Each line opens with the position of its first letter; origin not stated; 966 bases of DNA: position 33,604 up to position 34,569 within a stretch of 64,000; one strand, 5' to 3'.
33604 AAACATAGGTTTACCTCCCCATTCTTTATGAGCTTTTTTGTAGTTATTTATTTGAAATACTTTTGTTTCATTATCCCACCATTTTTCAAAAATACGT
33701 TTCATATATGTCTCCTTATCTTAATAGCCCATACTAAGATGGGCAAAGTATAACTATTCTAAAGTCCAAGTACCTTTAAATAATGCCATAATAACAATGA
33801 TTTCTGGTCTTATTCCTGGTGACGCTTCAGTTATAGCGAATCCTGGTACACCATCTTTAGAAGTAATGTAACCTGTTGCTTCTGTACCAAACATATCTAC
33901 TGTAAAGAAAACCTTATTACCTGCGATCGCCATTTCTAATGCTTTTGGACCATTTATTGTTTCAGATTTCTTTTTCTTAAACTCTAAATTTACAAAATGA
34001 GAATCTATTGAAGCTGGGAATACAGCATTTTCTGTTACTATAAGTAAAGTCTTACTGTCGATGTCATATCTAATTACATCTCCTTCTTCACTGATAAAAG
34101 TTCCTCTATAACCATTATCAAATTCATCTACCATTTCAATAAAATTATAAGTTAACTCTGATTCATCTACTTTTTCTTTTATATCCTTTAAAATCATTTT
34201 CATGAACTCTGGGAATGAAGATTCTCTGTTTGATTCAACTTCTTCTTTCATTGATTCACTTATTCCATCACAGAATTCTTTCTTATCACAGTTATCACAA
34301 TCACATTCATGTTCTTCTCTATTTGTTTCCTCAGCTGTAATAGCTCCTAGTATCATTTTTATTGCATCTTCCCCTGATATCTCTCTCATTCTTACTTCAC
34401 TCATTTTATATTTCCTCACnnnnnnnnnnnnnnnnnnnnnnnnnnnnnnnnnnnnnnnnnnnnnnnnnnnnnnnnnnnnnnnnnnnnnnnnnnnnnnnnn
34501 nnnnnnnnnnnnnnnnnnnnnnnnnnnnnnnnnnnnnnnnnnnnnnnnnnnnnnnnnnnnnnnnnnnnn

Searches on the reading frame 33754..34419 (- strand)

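Call 32: search_protein_families(library=pfam, proteins=[window:33754-34419:-], max_evalue=0.001)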
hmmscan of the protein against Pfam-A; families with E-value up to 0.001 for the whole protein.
window:33754-34419:- (221 aa): 1 family
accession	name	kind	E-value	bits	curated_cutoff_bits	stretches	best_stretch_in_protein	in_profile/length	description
PF03644.19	Glyco_hydro_85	-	0.00029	20.9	22.2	1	129-221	158-241/302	Glycosyl hydrolase family 85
